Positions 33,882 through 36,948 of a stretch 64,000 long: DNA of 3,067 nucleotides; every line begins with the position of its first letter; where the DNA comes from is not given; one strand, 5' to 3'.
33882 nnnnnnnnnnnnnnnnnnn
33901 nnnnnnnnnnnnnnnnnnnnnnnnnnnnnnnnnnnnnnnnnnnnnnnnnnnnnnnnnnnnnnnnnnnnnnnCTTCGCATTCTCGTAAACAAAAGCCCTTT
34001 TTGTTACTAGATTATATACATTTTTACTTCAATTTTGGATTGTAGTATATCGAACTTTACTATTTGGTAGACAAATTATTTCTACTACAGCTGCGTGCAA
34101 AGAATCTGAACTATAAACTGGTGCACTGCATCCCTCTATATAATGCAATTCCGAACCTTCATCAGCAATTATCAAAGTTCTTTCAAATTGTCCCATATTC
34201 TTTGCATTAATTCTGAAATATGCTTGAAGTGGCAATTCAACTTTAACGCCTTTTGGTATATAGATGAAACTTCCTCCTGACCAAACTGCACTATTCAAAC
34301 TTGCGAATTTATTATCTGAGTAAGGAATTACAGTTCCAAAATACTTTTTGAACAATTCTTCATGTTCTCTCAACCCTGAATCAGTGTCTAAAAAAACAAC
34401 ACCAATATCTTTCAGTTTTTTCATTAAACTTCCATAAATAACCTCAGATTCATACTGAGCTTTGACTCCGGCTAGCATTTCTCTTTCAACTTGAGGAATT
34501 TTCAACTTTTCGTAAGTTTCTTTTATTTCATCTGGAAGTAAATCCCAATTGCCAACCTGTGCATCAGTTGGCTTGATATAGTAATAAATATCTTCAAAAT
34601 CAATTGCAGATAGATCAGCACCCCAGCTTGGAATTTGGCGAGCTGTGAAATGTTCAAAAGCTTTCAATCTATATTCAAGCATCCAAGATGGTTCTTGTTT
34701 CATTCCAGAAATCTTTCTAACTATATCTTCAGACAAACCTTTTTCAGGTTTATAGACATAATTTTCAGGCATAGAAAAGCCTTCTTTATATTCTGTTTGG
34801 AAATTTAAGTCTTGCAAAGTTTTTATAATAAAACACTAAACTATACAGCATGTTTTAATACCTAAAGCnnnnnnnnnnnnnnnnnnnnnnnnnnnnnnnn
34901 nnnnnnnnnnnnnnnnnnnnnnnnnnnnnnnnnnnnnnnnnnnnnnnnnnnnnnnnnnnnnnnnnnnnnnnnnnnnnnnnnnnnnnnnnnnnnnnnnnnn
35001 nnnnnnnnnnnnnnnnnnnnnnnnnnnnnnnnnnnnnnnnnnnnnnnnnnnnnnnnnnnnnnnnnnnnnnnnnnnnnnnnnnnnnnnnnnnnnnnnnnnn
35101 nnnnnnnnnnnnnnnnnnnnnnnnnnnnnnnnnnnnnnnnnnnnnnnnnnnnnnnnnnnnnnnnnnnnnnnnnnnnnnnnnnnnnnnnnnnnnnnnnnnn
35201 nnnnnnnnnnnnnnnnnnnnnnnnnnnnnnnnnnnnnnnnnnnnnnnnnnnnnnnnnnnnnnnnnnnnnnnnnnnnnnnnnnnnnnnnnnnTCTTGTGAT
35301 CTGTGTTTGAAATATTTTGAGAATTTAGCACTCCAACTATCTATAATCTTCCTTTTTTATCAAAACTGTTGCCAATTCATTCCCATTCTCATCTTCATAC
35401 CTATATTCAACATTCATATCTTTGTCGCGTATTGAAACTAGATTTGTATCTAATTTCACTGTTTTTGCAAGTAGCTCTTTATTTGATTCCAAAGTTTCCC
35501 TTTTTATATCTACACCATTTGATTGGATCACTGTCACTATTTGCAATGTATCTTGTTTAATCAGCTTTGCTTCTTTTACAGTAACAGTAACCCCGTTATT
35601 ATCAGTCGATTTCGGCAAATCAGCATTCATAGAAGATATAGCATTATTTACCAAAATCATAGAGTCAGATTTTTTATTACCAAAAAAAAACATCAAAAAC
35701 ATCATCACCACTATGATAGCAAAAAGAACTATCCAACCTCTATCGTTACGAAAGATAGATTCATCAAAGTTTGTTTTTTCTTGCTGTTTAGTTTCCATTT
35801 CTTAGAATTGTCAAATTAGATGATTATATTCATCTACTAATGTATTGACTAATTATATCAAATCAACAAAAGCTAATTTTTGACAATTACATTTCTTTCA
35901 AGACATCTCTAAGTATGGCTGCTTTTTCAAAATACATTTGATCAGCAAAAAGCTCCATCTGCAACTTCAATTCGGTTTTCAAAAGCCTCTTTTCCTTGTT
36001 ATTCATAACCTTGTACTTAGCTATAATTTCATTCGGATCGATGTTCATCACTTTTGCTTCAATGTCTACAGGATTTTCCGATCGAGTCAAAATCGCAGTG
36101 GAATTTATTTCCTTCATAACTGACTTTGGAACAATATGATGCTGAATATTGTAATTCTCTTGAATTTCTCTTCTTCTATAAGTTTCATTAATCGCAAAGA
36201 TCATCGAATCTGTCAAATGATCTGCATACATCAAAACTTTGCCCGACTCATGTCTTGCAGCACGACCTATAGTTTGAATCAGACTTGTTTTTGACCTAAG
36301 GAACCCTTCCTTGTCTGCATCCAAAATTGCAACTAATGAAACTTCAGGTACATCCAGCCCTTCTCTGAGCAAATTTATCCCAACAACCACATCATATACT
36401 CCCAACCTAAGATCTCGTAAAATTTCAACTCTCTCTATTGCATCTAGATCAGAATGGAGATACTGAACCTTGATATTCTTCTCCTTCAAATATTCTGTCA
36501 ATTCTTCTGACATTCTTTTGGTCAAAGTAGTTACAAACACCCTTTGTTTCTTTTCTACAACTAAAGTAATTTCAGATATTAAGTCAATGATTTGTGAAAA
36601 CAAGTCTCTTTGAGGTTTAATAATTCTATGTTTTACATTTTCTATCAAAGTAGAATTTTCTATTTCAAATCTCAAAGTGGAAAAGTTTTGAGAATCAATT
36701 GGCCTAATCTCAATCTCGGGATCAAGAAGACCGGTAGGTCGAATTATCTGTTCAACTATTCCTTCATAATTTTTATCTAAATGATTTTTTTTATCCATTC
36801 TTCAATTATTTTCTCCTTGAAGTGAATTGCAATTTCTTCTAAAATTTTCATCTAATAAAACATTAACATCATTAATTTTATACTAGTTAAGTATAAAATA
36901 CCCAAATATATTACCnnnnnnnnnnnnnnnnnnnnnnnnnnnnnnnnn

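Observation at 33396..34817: sufB is interrupted by a single in-frame TGA at the position of a conserved Trp codon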

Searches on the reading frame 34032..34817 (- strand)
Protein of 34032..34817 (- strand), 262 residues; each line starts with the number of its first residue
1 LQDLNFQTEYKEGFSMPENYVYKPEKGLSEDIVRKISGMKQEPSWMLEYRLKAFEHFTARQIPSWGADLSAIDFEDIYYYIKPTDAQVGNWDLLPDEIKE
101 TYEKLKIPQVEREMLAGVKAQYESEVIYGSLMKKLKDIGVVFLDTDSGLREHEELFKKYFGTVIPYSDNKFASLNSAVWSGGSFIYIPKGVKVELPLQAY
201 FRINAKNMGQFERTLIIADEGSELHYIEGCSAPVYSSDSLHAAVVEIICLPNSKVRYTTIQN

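Call 52: find_homologous_proteins(query=window:34032-34817:-, max_evalue=1e-60)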
Query seq(262 aa) (262 aa): 7098 proteins with E <= 1e-60 among 8000 candidates; the best 120 are listed.
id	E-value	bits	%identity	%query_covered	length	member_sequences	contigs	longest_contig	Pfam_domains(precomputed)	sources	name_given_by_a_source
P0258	1.1e-137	476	66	92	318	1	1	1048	PF01458.24,PF19295.6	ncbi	ncbi:MAG: Fe-S cluster assembly protein SufB, partial [Vicinamibacteria bacterium]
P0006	4.9e-125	434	76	94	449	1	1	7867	PF01458.24,PF19295.6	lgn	-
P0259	7.1e-120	417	65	81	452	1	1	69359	PF01458.24,PF19295.6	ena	-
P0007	2.2e-117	409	72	94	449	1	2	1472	PF01458.24,PF19295.6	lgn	-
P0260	4.5e-114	398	69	97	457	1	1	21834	PF01458.24,PF19295.6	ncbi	-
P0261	4.9e-114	398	64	99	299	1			PF01458.24,PF19295.6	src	-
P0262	2.1e-113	396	67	97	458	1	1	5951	PF01458.24,PF19295.6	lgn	-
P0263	2.7e-113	396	68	97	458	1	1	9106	PF01458.24,PF19295.6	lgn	-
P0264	7.8e-113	394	69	97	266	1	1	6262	PF01458.24,PF19295.6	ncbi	ncbi:MAG: Fe-S cluster assembly protein SufB, partial [Acidimicrobiales bacterium]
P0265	3.2e-112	392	64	100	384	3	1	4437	PF01458.24,PF19295.6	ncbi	ncbi:MAG: Fe-S cluster assembly protein SufB, partial [Patescibacteria group bacterium]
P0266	3.9e-112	392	67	97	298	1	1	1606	PF01458.24,PF19295.6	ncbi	-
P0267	4.6e-112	392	67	97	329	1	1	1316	PF01458.24,PF19295.6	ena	-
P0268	5.4e-112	391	67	97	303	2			PF01458.24,PF19295.6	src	-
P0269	9.2e-112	391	65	99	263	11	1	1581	PF01458.24,PF19295.6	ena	-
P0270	1.5e-111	390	66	97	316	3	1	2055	PF01458.24,PF19295.6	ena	-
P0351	8.6e-109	381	63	98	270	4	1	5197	PF01458.24,PF19295.6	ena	-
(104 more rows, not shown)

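Call 57: find_encoding_contigs(protein=P0269, flank=2500, max_places=4)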
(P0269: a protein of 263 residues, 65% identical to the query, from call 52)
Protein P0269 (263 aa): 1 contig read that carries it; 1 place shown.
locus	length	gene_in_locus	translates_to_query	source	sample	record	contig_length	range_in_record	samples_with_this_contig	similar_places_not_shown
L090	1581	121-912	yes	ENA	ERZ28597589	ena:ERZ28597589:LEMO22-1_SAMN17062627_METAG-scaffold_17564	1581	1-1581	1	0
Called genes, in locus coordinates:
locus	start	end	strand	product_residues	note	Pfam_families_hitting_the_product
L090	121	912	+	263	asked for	PF19295:SufBD_N, PF01458:SUFBD_core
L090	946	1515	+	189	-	PF01458:SUFBD_core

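Call 73: find_encoding_contigs(protein=P0351, flank=3000, max_places=4)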
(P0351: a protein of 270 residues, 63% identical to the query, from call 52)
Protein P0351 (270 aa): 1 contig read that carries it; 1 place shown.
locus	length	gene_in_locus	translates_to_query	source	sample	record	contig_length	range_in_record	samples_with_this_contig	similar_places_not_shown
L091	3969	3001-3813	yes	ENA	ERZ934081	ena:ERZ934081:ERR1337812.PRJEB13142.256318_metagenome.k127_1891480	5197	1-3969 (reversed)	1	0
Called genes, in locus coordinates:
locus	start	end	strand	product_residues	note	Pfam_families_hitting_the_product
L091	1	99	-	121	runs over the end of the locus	PF01740:STAS, PF13466:STAS_2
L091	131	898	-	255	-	PF13431:TPR_17 (faint), PF23914:TPR_CcmH_CycH (faint), PF07719:TPR_2 (faint), PF13414:TPR_11 (faint), PF13428:TPR_14 (faint), PF13432:TPR_16 (faint), PF13371:TPR_9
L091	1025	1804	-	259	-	PF00902:TatC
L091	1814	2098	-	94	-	PF02416:TatA_B_E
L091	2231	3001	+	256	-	PF00005:ABC_tran, PF02463:SMC_N (weak)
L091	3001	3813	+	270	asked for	PF19295:SufBD_N, PF01458:SUFBD_core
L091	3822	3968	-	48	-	?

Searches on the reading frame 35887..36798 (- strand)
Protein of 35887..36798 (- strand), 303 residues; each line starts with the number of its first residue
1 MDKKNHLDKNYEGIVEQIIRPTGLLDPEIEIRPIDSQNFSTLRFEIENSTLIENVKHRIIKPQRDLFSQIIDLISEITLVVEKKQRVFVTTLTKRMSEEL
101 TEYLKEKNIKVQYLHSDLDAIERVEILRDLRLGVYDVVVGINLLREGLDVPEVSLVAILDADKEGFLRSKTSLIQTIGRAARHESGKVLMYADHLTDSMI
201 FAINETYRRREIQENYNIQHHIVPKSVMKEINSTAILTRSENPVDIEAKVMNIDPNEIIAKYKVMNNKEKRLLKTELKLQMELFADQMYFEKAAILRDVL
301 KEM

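Call 17: search_protein_families(library=pfam, proteins=[window:35887-36798:-], max_evalue=0.001)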
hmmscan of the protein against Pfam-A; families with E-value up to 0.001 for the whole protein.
window:35887-36798:- (303 aa): 2 families
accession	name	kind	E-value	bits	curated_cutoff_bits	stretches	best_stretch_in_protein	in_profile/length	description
PF00271.37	Helicase_C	-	2e-21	76.8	23.5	1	74-183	6-109/110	Helicase conserved C-terminal domain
PF12344.14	UvrB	-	4.6e-19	68.4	27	1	190-231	1-42/43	Ultra-violet resistance protein B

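Call 69: search_protein_families(library=ncbifam, proteins=[window:35887-36798:-], max_evalue=0.00001)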
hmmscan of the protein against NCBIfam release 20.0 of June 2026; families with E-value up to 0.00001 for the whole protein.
window:35887-36798:- (303 aa): 21 families
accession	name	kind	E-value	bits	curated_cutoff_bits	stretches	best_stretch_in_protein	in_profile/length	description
NF003673.1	PRK05298.1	equivalog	9.4e-97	324.9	743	2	65-303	424-650/653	excinuclease ABC subunit UvrB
TIGR00631.1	uvrb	equivalog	6.8e-96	322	750.1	2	64-302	423-656/658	excinuclease ABC subunit UvrB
NF053636.1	DDHlcsCsdAPsy1082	equivalog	3.3e-11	42.4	890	1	83-213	242-367/512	DEAD/DEAH box helicase CsdA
NF053631.1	RNA_helic_CshA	equivalog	2.4e-10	39.9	646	1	79-233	232-385/434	degradosome RNA helicase CshA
NF010337.0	PRK13766.1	equivalog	2e-09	36.1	610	1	68-245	351-532/781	Hef nuclease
TIGR00595.1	priA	equivalog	1.7e-08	33.5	230.35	1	87-204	268-393/509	replication restart helicase PriA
NF053632.1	heli_RadD_YejH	equivalog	2.8e-08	32.5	720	1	11-187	181-346/573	DNA repair helicase RadD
NF008744.0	PRK11776.1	equivalog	6.6e-08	31.5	524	1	79-210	237-364/460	ATP-dependent RNA helicase DbpA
NF008394.0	PRK11192.1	equivalog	1.2e-07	30.9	507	1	81-183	244-341/441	ATP-dependent RNA helicase SrmB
NF003419.0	PRK04837.1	equivalog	3.7e-07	29.2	588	1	79-217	250-385/424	ATP-dependent RNA helicase RhlB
NF004067.0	PRK05580.1-4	equivalog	1.2e-06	27.3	763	1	93-203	496-614/737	primosomal protein N'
NF004066.1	PRK05580.1-3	equivalog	1.2e-06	27.1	813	1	93-200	549-664/788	primosomal protein N'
NF008166.0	PRK10917.1-4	equivalog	1.3e-06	26.8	864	1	97-197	520-616/705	ATP-dependent DNA helicase RecG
NF004070.0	PRK05580.2-2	equivalog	1.5e-06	26.7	921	1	94-207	495-616/729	primosomal protein N'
NF008167.0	PRK10917.2-1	equivalog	2e-06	26.3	995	1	105-187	557-635/744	ATP-dependent DNA helicase RecG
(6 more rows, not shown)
